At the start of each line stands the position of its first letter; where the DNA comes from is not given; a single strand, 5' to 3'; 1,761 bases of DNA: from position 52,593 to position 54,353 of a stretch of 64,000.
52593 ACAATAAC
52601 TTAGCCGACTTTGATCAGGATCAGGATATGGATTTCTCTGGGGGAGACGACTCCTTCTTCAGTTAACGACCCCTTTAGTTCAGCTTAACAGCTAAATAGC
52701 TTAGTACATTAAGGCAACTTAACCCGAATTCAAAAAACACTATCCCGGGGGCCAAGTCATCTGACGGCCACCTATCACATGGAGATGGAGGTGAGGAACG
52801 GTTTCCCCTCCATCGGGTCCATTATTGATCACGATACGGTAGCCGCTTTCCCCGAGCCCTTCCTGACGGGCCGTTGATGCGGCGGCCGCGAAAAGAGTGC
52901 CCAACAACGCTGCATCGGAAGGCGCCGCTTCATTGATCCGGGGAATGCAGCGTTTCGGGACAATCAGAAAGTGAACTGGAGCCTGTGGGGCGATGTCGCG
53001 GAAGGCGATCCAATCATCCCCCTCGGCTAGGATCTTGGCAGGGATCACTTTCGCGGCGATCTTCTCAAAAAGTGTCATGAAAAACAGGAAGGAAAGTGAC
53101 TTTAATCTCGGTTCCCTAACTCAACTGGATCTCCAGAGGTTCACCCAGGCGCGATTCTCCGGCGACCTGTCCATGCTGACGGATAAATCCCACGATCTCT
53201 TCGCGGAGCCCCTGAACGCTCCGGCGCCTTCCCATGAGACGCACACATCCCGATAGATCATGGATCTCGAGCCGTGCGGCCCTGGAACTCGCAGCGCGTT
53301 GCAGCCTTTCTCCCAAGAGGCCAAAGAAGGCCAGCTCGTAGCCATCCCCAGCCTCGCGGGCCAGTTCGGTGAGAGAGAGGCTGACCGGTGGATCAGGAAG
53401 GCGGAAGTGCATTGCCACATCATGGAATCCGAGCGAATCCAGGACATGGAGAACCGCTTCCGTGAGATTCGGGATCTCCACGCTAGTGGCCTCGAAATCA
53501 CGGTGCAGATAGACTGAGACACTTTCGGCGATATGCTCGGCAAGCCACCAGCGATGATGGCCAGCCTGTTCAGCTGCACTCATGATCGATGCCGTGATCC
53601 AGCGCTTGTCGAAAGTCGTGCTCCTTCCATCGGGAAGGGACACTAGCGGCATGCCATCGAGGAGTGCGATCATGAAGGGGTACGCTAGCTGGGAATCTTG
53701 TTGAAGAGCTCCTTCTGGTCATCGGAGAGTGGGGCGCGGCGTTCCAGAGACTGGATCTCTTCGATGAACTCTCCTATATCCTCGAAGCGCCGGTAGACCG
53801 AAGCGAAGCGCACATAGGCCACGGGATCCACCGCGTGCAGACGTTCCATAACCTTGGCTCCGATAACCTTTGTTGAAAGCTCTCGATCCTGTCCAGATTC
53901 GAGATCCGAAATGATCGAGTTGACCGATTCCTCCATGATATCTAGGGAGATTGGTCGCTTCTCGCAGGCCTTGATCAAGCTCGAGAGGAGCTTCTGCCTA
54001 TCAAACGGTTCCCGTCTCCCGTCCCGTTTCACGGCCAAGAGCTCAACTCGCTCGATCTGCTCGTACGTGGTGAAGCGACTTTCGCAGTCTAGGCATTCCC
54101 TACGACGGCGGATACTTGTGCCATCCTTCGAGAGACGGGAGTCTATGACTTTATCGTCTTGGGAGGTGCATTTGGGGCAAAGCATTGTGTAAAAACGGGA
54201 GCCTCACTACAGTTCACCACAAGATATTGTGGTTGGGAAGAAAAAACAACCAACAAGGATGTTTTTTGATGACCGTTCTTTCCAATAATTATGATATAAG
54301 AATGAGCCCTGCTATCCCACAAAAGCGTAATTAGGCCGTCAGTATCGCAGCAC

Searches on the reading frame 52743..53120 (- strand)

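Call 41: search_protein_families(library=pfam, proteins=[window:52743-53120:-], max_evalue=0.00001)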
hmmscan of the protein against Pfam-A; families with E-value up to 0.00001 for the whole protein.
window:52743-53120:- (126 aa): 2 families
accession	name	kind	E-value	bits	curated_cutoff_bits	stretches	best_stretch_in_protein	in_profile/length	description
PF01230.28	HIT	-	5.5e-25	88.3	21.5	1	24-120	2-97/98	HIT domain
PF11969.13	DcpS_C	-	1.5e-17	64.5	24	1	17-117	3-101/114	Scavenger mRNA decapping enzyme C-term binding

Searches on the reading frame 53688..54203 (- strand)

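Call 41: search_protein_families(library=pfam, proteins=[window:53688-54203:-], max_evalue=0.00001)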
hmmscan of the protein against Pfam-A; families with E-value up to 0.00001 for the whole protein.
window:53688-54203:- (172 aa): 2 families
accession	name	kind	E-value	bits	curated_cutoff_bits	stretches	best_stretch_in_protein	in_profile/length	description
PF22811.2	Zn_ribbon_NrdR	-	4.7e-21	74.9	27.2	1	7-48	1-42/42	Transcriptional repressor NrdR-like, N-terminal domain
PF03477.21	ATP-cone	-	9.7e-21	74.6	25.8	1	58-142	4-87/88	ATP cone domain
